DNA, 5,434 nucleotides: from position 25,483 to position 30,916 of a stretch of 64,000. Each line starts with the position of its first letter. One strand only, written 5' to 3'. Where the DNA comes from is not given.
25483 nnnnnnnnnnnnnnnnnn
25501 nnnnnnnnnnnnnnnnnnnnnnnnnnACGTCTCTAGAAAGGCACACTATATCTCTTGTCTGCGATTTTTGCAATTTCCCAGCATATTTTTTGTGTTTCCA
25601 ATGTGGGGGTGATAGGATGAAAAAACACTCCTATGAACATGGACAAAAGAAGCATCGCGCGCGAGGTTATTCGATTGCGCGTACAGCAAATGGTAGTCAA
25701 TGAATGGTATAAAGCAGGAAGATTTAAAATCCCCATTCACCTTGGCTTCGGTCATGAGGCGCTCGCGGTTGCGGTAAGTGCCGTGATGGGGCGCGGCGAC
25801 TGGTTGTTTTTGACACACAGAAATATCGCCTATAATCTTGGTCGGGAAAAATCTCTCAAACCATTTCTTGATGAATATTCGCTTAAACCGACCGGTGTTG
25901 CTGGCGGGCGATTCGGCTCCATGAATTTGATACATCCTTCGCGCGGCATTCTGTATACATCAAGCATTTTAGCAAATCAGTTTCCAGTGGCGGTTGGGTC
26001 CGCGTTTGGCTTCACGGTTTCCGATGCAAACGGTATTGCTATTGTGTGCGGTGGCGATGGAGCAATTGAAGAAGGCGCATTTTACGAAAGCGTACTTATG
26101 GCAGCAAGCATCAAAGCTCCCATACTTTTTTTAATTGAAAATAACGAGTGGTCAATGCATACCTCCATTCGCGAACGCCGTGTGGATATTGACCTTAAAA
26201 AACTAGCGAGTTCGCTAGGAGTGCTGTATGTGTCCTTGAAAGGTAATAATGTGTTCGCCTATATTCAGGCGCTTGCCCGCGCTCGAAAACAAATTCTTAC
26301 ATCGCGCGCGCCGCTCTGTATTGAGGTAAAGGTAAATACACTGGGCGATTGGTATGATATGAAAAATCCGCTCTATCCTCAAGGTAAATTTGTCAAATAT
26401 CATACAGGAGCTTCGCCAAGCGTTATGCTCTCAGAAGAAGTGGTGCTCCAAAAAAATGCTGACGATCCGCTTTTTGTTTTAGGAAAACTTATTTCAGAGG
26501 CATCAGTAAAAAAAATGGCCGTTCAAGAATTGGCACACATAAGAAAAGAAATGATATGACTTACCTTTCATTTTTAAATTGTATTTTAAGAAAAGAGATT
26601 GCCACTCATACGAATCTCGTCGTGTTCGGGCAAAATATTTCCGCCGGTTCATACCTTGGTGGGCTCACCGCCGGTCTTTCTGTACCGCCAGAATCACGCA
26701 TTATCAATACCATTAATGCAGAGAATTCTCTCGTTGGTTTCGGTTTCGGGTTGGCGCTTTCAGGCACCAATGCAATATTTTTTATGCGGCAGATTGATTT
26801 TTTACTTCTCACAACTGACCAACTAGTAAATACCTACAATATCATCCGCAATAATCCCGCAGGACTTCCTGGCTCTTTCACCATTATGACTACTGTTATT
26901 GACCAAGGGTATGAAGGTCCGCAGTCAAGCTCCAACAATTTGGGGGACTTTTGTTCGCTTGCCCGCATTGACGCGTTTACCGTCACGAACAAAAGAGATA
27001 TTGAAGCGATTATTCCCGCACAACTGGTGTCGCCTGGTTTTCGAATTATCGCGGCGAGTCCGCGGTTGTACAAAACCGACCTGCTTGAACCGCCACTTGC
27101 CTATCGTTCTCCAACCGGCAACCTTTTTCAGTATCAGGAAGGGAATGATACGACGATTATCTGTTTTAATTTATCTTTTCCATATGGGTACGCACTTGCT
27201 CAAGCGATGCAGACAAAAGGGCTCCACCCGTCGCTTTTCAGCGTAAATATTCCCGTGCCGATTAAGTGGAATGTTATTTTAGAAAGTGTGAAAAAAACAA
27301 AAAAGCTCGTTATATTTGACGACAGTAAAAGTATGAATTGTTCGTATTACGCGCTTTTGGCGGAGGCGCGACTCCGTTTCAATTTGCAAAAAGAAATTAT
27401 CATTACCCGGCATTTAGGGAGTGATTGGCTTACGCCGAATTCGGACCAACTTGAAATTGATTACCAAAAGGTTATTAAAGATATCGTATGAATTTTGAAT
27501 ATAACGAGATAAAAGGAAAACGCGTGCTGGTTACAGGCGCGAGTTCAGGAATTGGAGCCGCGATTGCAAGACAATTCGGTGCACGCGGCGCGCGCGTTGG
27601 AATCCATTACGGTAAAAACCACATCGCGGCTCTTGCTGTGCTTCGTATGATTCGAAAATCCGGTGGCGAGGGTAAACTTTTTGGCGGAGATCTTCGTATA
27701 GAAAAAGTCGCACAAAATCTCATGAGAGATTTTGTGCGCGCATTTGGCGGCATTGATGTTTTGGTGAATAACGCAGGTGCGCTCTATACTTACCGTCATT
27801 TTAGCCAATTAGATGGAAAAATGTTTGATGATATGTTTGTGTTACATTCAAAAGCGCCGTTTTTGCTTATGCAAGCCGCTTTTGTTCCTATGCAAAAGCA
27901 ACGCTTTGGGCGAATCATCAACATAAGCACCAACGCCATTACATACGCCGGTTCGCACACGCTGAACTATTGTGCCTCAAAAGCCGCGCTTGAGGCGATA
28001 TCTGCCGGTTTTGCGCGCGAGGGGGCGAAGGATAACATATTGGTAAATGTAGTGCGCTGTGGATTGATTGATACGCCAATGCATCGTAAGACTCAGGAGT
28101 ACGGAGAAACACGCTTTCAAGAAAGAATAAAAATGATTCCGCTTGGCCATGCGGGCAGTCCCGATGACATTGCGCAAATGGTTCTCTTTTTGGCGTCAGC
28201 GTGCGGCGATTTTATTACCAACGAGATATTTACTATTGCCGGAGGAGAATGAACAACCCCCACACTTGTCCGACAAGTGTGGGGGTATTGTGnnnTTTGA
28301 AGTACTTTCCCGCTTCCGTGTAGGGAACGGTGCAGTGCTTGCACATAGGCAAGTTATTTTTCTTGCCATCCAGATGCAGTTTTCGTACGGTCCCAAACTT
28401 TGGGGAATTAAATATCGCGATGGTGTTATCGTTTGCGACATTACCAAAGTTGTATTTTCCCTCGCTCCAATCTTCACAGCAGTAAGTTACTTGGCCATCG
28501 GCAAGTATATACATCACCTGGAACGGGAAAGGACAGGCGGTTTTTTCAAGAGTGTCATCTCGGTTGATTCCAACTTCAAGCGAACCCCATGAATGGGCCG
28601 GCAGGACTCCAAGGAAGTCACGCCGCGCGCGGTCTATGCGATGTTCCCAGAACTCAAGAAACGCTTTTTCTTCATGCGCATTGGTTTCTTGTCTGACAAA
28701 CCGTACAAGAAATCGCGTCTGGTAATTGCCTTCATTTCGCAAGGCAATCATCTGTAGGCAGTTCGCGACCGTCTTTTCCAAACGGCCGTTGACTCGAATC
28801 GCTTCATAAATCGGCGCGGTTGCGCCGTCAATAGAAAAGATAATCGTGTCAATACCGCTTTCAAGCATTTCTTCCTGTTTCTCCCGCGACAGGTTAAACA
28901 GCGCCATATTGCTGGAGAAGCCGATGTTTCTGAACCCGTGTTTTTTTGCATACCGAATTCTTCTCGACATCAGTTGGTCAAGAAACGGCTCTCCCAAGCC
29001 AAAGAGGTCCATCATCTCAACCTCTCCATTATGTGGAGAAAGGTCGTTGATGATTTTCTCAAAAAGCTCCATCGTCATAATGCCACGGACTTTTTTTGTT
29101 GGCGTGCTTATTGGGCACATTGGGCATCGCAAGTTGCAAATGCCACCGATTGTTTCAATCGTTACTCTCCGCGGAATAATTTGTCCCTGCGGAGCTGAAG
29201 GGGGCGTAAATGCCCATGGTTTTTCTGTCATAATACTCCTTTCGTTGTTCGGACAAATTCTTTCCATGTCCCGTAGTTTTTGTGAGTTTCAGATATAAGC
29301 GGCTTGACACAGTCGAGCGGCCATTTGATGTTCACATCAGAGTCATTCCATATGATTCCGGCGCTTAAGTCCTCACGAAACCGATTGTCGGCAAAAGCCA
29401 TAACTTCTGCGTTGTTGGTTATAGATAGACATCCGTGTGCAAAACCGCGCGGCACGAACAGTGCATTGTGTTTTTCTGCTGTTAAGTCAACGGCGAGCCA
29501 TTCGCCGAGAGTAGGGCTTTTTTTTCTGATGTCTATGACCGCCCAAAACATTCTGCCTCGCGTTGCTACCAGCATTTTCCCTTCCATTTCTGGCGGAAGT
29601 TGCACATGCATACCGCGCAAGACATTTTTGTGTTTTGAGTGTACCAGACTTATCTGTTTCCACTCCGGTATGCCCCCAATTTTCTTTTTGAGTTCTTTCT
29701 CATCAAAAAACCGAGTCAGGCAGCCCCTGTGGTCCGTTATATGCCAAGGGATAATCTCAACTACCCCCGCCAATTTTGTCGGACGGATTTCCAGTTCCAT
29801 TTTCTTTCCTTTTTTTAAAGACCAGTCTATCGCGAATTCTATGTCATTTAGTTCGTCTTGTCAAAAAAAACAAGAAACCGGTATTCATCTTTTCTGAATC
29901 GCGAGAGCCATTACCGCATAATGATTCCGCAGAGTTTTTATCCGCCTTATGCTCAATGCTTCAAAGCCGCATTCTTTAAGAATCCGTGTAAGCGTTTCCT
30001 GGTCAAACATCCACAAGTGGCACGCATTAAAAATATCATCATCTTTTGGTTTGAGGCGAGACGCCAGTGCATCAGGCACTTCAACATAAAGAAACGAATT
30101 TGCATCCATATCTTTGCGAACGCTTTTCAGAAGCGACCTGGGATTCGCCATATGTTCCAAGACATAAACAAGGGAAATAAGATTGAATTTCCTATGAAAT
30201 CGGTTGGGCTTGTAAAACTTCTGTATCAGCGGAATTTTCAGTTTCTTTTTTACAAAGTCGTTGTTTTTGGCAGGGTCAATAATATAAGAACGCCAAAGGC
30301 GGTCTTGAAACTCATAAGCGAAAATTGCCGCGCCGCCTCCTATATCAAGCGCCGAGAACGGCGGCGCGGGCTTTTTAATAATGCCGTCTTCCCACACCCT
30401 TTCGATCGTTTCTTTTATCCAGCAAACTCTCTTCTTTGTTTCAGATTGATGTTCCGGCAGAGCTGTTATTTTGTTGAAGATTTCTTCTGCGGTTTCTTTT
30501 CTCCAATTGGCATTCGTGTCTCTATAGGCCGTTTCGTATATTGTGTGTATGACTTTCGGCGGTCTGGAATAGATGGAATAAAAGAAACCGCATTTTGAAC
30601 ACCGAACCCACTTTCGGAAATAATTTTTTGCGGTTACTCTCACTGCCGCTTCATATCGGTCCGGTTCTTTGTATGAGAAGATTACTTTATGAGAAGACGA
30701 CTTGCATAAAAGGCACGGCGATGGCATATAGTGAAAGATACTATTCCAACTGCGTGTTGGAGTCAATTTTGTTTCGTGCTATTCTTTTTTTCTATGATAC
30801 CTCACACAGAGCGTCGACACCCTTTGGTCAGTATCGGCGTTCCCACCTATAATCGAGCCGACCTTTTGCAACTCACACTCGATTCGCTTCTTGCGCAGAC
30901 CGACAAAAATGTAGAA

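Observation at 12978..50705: Five divergent paralogs of a ~450 aa TagF-like GT-B family scattered through one locus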

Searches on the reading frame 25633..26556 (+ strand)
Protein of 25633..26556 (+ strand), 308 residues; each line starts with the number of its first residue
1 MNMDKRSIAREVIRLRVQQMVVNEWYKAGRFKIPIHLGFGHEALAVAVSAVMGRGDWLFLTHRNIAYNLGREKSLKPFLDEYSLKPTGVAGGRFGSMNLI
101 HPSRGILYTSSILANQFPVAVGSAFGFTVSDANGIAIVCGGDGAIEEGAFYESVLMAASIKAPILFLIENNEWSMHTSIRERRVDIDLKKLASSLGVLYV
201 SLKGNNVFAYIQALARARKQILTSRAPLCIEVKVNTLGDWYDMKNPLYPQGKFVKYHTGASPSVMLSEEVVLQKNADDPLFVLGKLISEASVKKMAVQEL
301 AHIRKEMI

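Call 7: search_protein_families(library=pfam, proteins=[window:25633-26556:+], max_evalue=0.001)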
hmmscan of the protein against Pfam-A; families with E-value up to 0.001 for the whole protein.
window:25633-26556:+ (308 aa): 1 family
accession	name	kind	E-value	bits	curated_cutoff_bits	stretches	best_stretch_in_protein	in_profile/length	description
PF00676.26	E1_dh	-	2.9e-30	105.7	22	1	16-233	8-223/300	Dehydrogenase E1 component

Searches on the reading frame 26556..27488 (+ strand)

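Call 7: search_protein_families(library=pfam, proteins=[window:26556-27488:+], max_evalue=0.001)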
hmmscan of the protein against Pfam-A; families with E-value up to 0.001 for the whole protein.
window:26556-27488:+ (311 aa): 2 families
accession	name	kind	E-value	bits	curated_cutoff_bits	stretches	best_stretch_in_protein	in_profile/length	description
PF02780.25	Transketolase_C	-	4e-05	24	25.9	1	194-258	7-71/124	Transketolase, C-terminal domain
PF02779.29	Transket_pyr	-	5.5e-05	23.3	27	1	7-156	9-154/174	Transketolase, pyrimidine binding domain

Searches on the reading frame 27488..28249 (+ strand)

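Call 7: search_protein_families(library=pfam, proteins=[window:27488-28249:+], max_evalue=0.001)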
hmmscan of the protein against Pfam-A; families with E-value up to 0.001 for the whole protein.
window:27488-28249:+ (254 aa): 3 families
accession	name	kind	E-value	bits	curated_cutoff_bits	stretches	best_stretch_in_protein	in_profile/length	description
PF13561.12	adh_short_C2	-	7.9e-44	150.4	27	1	17-253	1-234/236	Enoyl-(Acyl carrier protein) reductase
PF00106.31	adh_short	-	1.5e-42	145.8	26.6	1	11-203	1-191/195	short chain dehydrogenase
PF08659.16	KR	-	0.00013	22.4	22.6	1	13-181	3-169/180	KR domain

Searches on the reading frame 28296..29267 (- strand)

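Call 7: search_protein_families(library=pfam, proteins=[window:28296-29267:-], max_evalue=0.001)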
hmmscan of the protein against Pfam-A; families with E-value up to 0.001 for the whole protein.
window:28296-29267:- (324 aa): 3 families
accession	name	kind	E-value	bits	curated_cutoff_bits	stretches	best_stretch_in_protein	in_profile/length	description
PF13186.11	SPASM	-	1.5e-12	48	21.5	1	245-313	1-67/67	Iron-sulfur cluster-binding domain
PF04055.27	Radical_SAM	-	1.5e-10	41.9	29.5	1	40-170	3-133/166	Radical SAM superfamily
PF13353.11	Fer4_12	-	0.00071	20.3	22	0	44-140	15-110/137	4Fe-4S single cluster domain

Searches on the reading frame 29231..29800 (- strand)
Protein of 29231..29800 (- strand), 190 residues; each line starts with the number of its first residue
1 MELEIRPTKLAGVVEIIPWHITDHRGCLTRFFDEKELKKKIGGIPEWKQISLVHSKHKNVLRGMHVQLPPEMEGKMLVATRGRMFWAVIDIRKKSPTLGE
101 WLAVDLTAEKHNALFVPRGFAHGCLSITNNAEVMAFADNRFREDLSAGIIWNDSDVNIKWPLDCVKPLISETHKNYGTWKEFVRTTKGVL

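Call 7: search_protein_families(library=pfam, proteins=[window:29231-29800:-], max_evalue=0.001)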
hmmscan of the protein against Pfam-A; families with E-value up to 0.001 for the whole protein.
window:29231-29800:- (190 aa): 1 family
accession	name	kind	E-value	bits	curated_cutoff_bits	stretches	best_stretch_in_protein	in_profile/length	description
PF00908.23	dTDP_sugar_isom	-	1e-43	149.4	27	1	8-180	2-167/168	dTDP-4-dehydrorhamnose 3,5-epimerase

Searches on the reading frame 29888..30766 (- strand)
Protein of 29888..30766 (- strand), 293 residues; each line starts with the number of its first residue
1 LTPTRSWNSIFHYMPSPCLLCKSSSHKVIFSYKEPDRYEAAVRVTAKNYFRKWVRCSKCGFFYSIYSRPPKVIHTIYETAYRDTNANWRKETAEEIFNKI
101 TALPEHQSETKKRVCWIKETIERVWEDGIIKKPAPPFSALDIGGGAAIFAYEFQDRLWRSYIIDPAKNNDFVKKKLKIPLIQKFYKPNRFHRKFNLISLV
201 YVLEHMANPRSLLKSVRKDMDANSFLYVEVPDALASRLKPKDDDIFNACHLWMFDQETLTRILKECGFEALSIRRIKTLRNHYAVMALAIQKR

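Call 8: search_protein_families(library=pfam, proteins=[window:29888-30766:-], max_evalue=0.001)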
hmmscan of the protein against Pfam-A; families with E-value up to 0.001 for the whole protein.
window:29888-30766:- (293 aa): 2 families
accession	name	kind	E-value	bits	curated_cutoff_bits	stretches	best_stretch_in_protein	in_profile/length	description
PF13489.12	Methyltransf_23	-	2.3e-16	60.4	27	1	133-272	20-163/164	Methyltransferase domain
PF08242.18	Methyltransf_12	-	0.00082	20.5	30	0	140-218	1-90/98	Methyltransferase domain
